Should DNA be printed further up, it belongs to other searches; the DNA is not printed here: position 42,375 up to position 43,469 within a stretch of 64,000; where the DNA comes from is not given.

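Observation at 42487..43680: Overlapping HipA/PI3-4-kinase-like kinase + DUF3037 gene pair with its own promoter motif: an uncharacterised two-gene module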

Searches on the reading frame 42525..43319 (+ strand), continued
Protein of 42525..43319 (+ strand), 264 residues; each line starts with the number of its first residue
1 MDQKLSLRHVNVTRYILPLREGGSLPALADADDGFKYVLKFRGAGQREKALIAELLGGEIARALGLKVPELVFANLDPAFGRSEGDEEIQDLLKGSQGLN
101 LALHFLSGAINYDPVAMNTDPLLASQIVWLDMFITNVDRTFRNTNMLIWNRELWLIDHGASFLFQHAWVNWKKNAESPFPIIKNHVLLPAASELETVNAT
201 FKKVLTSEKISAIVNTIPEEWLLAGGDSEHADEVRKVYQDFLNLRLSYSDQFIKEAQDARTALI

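Call 34: get_annotated_region(hit=H8, flank=3500)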
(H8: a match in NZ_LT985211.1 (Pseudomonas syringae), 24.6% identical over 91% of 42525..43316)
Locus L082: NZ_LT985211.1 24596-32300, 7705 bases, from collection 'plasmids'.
description: Pseudomonas syringae pv. cerasicola strain CFBP 6110 plasmid PP2, complete sequence
organism: Pseudomonas syringae (NCBI taxid 264451)
taxonomy: Bacteria; Pseudomonadota; Gammaproteobacteria; Pseudomonadales; Pseudomonadaceae; Pseudomonas; Pseudomonas syringae
host: -; source: -; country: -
typing (MOB-suite, as given by PLSDB): conjugative; replicon rep_cluster_283; relaxase MOBP,MOBP; mating-pair formation MPF_T
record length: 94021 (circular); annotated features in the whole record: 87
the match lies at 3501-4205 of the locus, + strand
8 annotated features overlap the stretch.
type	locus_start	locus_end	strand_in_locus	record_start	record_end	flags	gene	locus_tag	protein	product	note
CDS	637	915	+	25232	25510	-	-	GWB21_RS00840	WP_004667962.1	hypothetical protein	-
CDS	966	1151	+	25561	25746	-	-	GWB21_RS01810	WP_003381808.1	hypothetical protein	-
CDS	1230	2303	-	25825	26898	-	-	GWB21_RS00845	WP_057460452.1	IS630 family transposase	-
CDS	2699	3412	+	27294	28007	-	-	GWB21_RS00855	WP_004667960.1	YecA family protein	-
CDS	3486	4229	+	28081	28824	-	-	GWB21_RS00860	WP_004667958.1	HipA family kinase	-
CDS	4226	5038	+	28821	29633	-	-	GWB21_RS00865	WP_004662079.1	DUF3037 domain-containing protein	-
CDS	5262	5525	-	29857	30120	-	-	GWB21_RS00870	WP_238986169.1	hypothetical protein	-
CDS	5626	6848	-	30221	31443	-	-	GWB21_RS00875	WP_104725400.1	IS3-like element IS51 family transposase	GO:0006313 - DNA transposition [Evidence IEA]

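Call 35: get_annotated_region(hit=H20, flank=3000)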
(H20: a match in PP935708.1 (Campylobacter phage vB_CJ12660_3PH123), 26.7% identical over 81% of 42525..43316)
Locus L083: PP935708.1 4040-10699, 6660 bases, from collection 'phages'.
description: Campylobacter phage vB_CJ12660_3PH123, complete genome.
organism: Campylobacter phage vB_CJ12660_3PH123 (NCBI taxid 3236702)
taxonomy: Viruses
host: Campylobacter jejuni NCTC 12660; source: poultry droppings; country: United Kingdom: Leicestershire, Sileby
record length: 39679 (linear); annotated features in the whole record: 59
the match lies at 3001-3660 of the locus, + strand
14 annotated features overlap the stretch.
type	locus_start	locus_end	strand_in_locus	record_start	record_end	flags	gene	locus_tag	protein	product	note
CDS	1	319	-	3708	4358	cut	-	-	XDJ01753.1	hypothetical protein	rasttk_feature_annotation_tool=annotate_proteins_km e r_v2; rasttk_feature_creation_tool=/opt/patric- ...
CDS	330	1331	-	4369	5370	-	-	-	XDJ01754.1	hypothetical protein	rasttk_feature_annotation_tool=annotate_proteins_km e r_v2; rasttk_feature_creation_tool=/opt/patric- ...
CDS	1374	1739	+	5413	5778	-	-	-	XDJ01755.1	hypothetical protein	rasttk_feature_annotation_tool=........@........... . g; rasttk_feature_creation_tool=/opt/patric- ...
CDS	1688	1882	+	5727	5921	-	-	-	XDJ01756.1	hypothetical protein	rasttk_feature_annotation_tool=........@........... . g; rasttk_feature_creation_tool=/opt/patric- ...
CDS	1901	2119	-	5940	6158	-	-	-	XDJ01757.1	hypothetical protein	rasttk_feature_annotation_tool=annotate_proteins_km e r_v2; rasttk_feature_creation_tool=/opt/patric- ...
CDS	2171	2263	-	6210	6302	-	-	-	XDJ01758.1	hypothetical protein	rasttk_feature_annotation_tool=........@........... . g; rasttk_feature_creation_tool=/opt/patric- ...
CDS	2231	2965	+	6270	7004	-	-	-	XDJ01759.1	putative repressor protein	rasttk_feature_annotation_tool=annotate_proteins_km e r_v2; rasttk_feature_creation_tool=/opt/patric- ...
CDS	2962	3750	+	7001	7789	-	-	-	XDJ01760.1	hypothetical protein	rasttk_feature_annotation_tool=annotate_proteins_km e r_v2; rasttk_feature_creation_tool=/opt/patric- ...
CDS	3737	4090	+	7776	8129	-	-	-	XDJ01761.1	hypothetical protein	rasttk_feature_annotation_tool=annotate_proteins_km e r_v2; rasttk_feature_creation_tool=/opt/patric- ...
CDS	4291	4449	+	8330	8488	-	-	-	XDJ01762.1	hypothetical protein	rasttk_feature_annotation_tool=annotate_proteins_km e r_v2; rasttk_feature_creation_tool=/opt/patric- ...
CDS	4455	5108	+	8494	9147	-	-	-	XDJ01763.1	DNA/RNA non-specific endonuclease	rasttk_feature_annotation_tool=annotate_proteins_km e r_v2; rasttk_feature_creation_tool=/opt/patric- ...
CDS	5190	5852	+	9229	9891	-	-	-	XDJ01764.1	hypothetical protein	rasttk_feature_annotation_tool=annotate_proteins_km e r_v2; rasttk_feature_creation_tool=/opt/patric- ...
CDS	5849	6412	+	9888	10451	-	-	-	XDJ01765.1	hypothetical protein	rasttk_feature_annotation_tool=annotate_proteins_km e r_v2; rasttk_feature_creation_tool=/opt/patric- ...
CDS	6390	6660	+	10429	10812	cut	-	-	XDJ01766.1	hypothetical protein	rasttk_feature_annotation_tool=annotate_proteins_km e r_v2; rasttk_feature_creation_tool=/opt/patric- ...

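Call 36: search_protein_families(library=pfam, proteins=[L081:3465-4211:+, L081:4211-5035:+, L082:3486-4226:+, L082:4226-5035:+, L083:2962-3747:+, L083:3737-4087:+], max_evalue=0.01)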
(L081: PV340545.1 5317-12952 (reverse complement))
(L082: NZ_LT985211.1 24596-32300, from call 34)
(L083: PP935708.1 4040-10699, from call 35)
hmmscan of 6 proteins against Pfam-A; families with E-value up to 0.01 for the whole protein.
L081:3465-4211:+ (249 aa): 1 family
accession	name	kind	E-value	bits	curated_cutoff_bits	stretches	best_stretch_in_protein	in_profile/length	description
PF20613.4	HipA_2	-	9.7e-77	257.9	27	1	14-247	1-239/240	HipA-like kinase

L081:4211-5035:+ (275 aa): 1 family
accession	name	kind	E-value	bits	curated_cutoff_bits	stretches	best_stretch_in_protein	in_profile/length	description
PF11236.13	DUF3037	-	7.6e-24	84.6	22.6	1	7-125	1-118/118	Protein of unknown function (DUF3037)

L082:3486-4226:+ (247 aa): 1 family
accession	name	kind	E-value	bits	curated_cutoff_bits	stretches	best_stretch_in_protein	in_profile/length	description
PF20613.4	HipA_2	-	2.8e-79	266.2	27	1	10-245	2-239/240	HipA-like kinase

L082:4226-5035:+ (270 aa): 1 family
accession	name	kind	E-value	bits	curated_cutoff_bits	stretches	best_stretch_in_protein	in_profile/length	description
PF11236.13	DUF3037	-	4.7e-23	82.1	22.6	1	7-124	1-118/118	Protein of unknown function (DUF3037)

L083:2962-3747:+ (262 aa): 2 families
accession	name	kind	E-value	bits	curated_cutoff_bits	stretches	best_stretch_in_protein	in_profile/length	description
PF20613.4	HipA_2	-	9.5e-10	38.6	27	1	10-244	1-218/240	HipA-like kinase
PF00454.33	PI3_PI4_kinase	-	0.0042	17.5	27.1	1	135-172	137-174/241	Phosphatidylinositol 3- and 4-kinase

L083:3737-4087:+ (117 aa): 1 family
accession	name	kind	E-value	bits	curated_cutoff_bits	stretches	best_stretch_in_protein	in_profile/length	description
PF11236.13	DUF3037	-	0.00018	22.2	22.6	1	6-74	1-69/118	Protein of unknown function (DUF3037)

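Call 39: predict_structure(alignment_id=A1)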
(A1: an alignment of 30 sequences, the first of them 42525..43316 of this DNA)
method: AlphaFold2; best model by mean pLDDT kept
length: 264 residues; sequences in the alignment: 30
mean_pLDDT: 81.1   pTM: 0.84
mean pLDDT of the five models: 81.1, 79.3, 79.0, 74.0, 73.7
residues with pLDDT >= 90: 84; 70-90: 124; 50-70: 50; < 50: 6
segments of 3 or more residues with pLDDT < 50: 21-23
pLDDT, mean of each block of 10 residues (from residue 1): 68 78 66 87 80 87 85 85 66 78 71 75 90 72 62 60 77 82 86 96 95 93 89 94 94 91 86
secondary structure, 60 per line:
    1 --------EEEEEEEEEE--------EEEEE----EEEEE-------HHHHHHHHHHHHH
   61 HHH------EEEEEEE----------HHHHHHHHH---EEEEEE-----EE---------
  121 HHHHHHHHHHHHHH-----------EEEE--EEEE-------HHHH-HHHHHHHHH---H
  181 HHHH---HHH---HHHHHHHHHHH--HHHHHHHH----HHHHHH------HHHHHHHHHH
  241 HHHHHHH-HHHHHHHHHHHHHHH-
elements in order: E9-18 E27-31 E36-40 H48-63 E70-76 H87-95 E99-104 H121-134 E146-149 E152-155 H163-166 H168-176 H180-184 H194-204 H207-214 H219-224 H231-247 H249-263

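Call 43: fold_search(model_id=the predicted structure, library=pdb)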
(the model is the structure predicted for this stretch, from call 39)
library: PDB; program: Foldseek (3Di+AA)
matches with E <= 10: 719; with E <= 0.001: 13
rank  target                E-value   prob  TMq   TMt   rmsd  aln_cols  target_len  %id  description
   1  3akk_C                2.2e-04  1.00  0.54  0.50   6.7       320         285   14  Crystal structure of A Helicobacter pylori proinflammatory kinase CtkA (released 2010-12-01)
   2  3akl_A                2.5e-04  1.00  0.58  0.55   5.7       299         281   12  Crystal structure of A Helicobacter pylori proinflammatory kinase CtkA (released 2010-12-01)
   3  5jda                  2.6e-04  1.00  0.49  0.39   7.3       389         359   12  Bacillus cereus CotH kinase plus Mg2+/AMP (released 2016-05-18)
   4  5wrr_A                2.9e-04  1.00  0.48  0.31  10.7       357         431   12  Crystal structure of Fam20A (released 2017-05-03)
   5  5jd9                  2.9e-04  1.00  0.45  0.36   8.1       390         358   14  Bacillus cereus CotH kinase (released 2016-05-18)
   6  3akk_A                3.0e-04  1.00  0.53  0.48   6.6       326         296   13  Crystal structure of A Helicobacter pylori proinflammatory kinase CtkA (released 2010-12-01)
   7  3akk_B                3.6e-04  1.00  0.54  0.50   6.5       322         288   13  Crystal structure of A Helicobacter pylori proinflammatory kinase CtkA (released 2010-12-01)
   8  4hne_B                3.8e-04  1.00  0.40  0.32  14.3       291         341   17  Crystal structure of the catalytic domain of human type II alpha Phosphatidylinositol 4-kinase (PI4KIIalpha) in comple (released 2014-04-09)
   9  3ctq                  5.7e-04  0.97  0.30  0.25  15.3       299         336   16  Structure of MAP kinase p38 in complex with a 1-o-tolyl-1,2,3-triazole-4-carboxamide (released 2008-05-27)
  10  3akl_C                7.1e-04  1.00  0.56  0.53   7.7       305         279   14  Crystal structure of A Helicobacter pylori proinflammatory kinase CtkA (released 2010-12-01)
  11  3akk_D                7.1e-04  1.00  0.53  0.49   6.0       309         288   13  Crystal structure of A Helicobacter pylori proinflammatory kinase CtkA (released 2010-12-01)
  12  3akj_A                7.1e-04  1.00  0.49  0.47   6.5       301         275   13  Crystal structure of A Helicobacter pylori proinflammatory kinase CtkA (released 2010-12-01)
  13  5wrr_B                7.9e-04  1.00  0.51  0.33   8.6       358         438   12  Crystal structure of Fam20A (released 2017-05-03)
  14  4ped                  1.6e-03  0.91  0.28  0.20  16.4       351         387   12  Mitochondrial ADCK3 employs an atypical protein kinase-like fold to enable coenzyme Q biosynthes (released 2014-11-19)
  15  4kqb_A                1.7e-03  1.00  0.46  0.32   8.7       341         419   10  crystal structure of the Golgi casein kinase with Mn/ADP bound (released 2013-06-26)
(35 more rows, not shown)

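Call 48: get_annotated_region(hit=H6, flank=4000)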
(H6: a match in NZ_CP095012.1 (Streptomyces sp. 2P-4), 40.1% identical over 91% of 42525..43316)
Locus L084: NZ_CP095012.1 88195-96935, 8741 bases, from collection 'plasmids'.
description: Streptomyces sp. 2P-4 plasmid unnamed1, complete sequence
organism: Streptomyces sp. 2P-4 (NCBI taxid 2931974)
taxonomy: Bacteria; Actinomycetota; Actinomycetes; Kitasatosporales; Streptomycetaceae; Streptomyces; Streptomyces sp. 2P-4
host: -; source: cell culture,mudflats; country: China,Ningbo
typing (MOB-suite, as given by PLSDB): non-mobilizable
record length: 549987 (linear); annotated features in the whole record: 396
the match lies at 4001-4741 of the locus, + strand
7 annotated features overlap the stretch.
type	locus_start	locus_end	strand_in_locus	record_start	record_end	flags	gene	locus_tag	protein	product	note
CDS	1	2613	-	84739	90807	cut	-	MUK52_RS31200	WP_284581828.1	beta-ketoacyl synthase N-terminal-like domain-containing protein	-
CDS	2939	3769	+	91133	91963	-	-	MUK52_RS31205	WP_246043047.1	4'-phosphopantetheinyl transferase superfamily protein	-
CDS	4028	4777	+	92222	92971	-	-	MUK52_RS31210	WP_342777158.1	HipA family kinase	-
CDS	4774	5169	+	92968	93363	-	-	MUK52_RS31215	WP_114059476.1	DUF3037 domain-containing protein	-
CDS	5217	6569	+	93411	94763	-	ccrA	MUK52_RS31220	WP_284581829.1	crotonyl-CoA carboxylase/reductase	-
CDS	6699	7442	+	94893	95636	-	-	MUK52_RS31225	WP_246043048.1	TetR/AcrR family transcriptional regulator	GO:0006355 - regulation of DNA-templated transcription [Evidence IEA]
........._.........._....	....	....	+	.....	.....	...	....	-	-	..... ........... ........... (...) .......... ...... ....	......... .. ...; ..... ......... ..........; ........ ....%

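Call 49: get_annotated_region(hit=H1, flank=5000)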
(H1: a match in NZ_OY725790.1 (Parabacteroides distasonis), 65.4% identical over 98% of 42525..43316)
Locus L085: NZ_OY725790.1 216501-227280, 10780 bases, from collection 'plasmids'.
description: Parabacteroides distasonis strain Parabacteroides distasonis TSDC17.2-1.1 plasmid 45, complete sequence
organism: Parabacteroides distasonis (NCBI taxid 823)
taxonomy: Bacteria; Bacteroidota; Bacteroidia; Bacteroidales; Tannerellaceae; Parabacteroides; Parabacteroides distasonis
host: -; source: -; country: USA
typing (MOB-suite, as given by PLSDB): non-mobilizable
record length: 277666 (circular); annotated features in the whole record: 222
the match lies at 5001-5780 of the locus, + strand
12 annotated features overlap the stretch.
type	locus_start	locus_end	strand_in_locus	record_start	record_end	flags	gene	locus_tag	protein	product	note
CDS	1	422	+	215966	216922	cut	-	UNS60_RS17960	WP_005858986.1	HemK/PrmC family methyltransferase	GO:0032259 - methylation [Evidence IEA]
CDS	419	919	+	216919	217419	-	-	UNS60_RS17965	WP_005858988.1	regulatory protein RecX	GO:0006282 - regulation of DNA repair [Evidence IEA]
CDS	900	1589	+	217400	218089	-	-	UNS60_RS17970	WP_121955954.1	ComF family protein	-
CDS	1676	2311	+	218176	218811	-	pyrE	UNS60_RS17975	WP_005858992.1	orotate phosphoribosyltransferase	GO:0009220 - pyrimidine ribonucleotide biosynthetic process [Evidence IEA]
CDS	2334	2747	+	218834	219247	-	-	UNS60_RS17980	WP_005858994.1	polyketide cyclase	-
CDS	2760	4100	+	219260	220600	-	argH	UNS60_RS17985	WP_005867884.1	argininosuccinate lyase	GO:0042450 - arginine biosynthetic process via ornithine [Evidence IEA]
CDS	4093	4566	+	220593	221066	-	-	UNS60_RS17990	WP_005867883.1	(2Fe-2S)-binding protein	-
CDS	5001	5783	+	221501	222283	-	-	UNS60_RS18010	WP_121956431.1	HipA family kinase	-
CDS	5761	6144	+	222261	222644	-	-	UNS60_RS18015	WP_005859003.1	DUF3037 domain-containing protein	-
CDS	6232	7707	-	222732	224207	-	gltA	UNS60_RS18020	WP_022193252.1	NADPH-dependent glutamate synthase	GO:0006537 - glutamate biosynthetic process [Evidence IEA]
CDS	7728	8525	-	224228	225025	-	-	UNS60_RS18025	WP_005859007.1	sulfide/dihydroorotate dehydrogenase-like FAD/NAD-binding protein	-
CDS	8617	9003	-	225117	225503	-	-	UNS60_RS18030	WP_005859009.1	co-chaperone GroES family protein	-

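Call 69: find_related_loci(query=A1, collection=viral_contigs, flank=4000)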
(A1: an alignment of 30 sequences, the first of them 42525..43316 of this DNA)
Query A1 (264 aa) in viral_contigs; peptide patterns used: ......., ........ (x = any residue, [..] = any of these).
22 stretches matched a pattern, but none encodes a relative of the query by tblastn (E <= 1e-3).

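Call 76: search_protein_families(library=pfam, proteins=[L042:5531-5896:+, L042:7312-10146:+, L059:5511-5885:-, L059:7830-9017:-, L053:4181-4888:-, L053:7445-8380:-, L034:5091-5558:-, L034:7557-9695:-, L046:4290-5048:+, L046:7739-8188:+], max_evalue=0.0001)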
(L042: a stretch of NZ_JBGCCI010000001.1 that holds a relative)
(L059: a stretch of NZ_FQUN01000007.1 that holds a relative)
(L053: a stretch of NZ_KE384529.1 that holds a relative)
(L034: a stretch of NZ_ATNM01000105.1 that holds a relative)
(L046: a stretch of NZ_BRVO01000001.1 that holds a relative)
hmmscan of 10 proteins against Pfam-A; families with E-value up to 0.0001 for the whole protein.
L042:5531-5896:+ (122 aa): 1 family
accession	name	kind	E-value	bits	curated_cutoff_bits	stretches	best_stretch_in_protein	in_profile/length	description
PF13564.11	DoxX_2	-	4.6e-18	65.7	26.3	1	11-110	5-102/103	DoxX-like family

L042:7312-10146:+ (945 aa): 7 families
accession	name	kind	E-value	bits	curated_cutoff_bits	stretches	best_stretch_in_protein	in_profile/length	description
PF08447.18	PAS_3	-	3.6e-35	120.6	25.6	2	617-702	3-89/89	PAS fold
PF13426.13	PAS_9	-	4.3e-23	82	27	1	319-416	7-102/103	PAS domain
PF00989.32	PAS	-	2.7e-16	60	22.6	2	304-415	3-113/113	PAS fold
PF02518.31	HATPase_c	-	6e-16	59.3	26.4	1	840-944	4-107/111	Histidine kinase-, DNA gyrase B-, and HSP90-like ATPase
PF13188.13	PAS_8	-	9.3e-14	51.2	21.8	1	303-355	2-51/65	PAS domain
PF08448.16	PAS_4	-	2.9e-07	31.1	23.1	0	323-419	15-109/110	PAS fold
PF03924.19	CHASE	-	7.7e-07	29.5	25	1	114-209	66-178/189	CHASE domain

L059:5511-5885:- (124 aa): 0 families

L059:7830-9017:- (395 aa): 1 family
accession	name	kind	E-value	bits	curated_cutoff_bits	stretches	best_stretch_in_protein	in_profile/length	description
PF00756.26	Esterase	-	2.5e-29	103.3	22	1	156-388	3-246/251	Putative esterase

L053:4181-4888:- (235 aa): 1 family
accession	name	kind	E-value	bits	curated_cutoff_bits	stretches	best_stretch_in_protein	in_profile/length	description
PF00590.25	TP_methylase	-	2.1e-30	106.7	27.8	1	3-217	2-211/212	Tetrapyrrole (Corrin/Porphyrin) Methylases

L053:7445-8380:- (311 aa): 1 family
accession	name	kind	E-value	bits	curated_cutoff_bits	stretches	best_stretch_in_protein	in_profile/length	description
PF01145.31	Band_7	-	4.4e-19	69.7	23.6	1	59-255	2-171/176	SPFH domain / Band 7 family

L034:5091-5558:- (155 aa): 1 family
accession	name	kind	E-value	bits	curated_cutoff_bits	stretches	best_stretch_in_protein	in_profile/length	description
PF00027.35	cNMP_binding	-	1.1e-11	45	27.5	1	1-81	10-89/89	Cyclic nucleotide-binding domain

L034:7557-9695:- (712 aa): 5 families
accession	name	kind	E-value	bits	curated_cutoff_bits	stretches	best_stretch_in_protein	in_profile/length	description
PF01120.23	Alpha_L_fucos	-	4.1e-39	135.4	25.2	1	92-367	87-335/345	Alpha-L-fucosidase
PF00754.31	F5_F8_type_C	-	3.4e-28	98.8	28.2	2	596-705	12-126/127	F5/8 type C domain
PF22633.2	F5_F8_type_C_2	-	4.3e-16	59.7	27.8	2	407-486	9-90/91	NedA-like, galactose-binding domain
PF13290.12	CHB_HEX_C_1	-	7.3e-08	32.7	22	1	519-575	8-63/67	Chitobiase/beta-hexosaminidase C-terminal domain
PF13287.12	Fn3_assoc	-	1.8e-05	25.2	23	1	523-569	1-47/59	Fn3 associated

L046:4290-5048:+ (253 aa): 2 families
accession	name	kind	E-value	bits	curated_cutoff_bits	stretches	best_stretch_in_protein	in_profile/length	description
PF00378.25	ECH_1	-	1.1e-38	133.5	27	1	12-222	4-212/251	Enoyl-CoA hydratase/isomerase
PF16113.10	ECH_2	-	3.5e-21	76.5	27.2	1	22-147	9-137/335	Enoyl-CoA hydratase/isomerase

L046:7739-8188:+ (150 aa): 1 family
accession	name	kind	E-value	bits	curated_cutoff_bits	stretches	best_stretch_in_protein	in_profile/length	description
PF01242.24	PTPS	-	6.8e-28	97.5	22.4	1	6-143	2-117/121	6-pyruvoyl tetrahydropterin synthase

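Call 77: search_protein_families(library=padloc, proteins=[L042:5531-5896:+, L042:7312-10146:+, L059:5511-5885:-, L059:7830-9017:-, L053:4181-4888:-, L053:7445-8380:-, L034:5091-5558:-, L034:7557-9695:-, L046:4290-5048:+, L046:7739-8188:+], max_evalue=0.0001)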
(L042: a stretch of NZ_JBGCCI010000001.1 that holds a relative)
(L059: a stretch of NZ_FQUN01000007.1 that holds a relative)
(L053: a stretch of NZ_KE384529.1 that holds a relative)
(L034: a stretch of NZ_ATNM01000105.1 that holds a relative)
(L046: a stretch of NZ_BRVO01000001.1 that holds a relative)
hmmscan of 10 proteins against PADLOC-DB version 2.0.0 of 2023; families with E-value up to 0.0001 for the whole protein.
L042:5531-5896:+ (122 aa): 0 families

L042:7312-10146:+ (945 aa): 0 families

L059:5511-5885:- (124 aa): 0 families

L059:7830-9017:- (395 aa): 0 families

L053:4181-4888:- (235 aa): 0 families

L053:7445-8380:- (311 aa): 0 families

L034:5091-5558:- (155 aa): 0 families

L034:7557-9695:- (712 aa): 0 families

L046:4290-5048:+ (253 aa): 0 families

L046:7739-8188:+ (150 aa): 0 families

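Call 83: find_encoding_contigs(protein=window:42525-43319:+, flank=3000, max_places=4)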
Protein window:42525-43319:+ (264 aa): no gene with exactly this product is on record in the collection.

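Call 84: find_encoding_contigs(protein=P0121, flank=3000, max_places=3)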
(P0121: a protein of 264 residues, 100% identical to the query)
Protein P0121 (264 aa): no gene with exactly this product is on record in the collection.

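Call 87: search_protein_families(library=phrogs, proteins=[window:42525-43316:+, L081:3465-4211:+, L081:4211-5035:+], max_evalue=0.001)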
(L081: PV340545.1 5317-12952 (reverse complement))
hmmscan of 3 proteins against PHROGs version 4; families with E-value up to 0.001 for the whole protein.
window:42525-43316:+ (264 aa): 2 families
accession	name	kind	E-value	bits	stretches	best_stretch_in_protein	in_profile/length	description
phrog_3162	-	unknown function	1e-30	108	1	12-224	4-219/247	-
phrog_11186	-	unknown function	0.00015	22.4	0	125-188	150-208/302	-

L081:3465-4211:+ (249 aa): 1 family
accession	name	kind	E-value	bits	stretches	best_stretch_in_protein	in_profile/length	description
phrog_3162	-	unknown function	4.4e-81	273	1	13-245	3-247/247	-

L081:4211-5035:+ (275 aa): 1 family
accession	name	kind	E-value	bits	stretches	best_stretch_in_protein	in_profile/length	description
phrog_5137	-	unknown function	3.5e-126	421.7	1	1-275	1-279/279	-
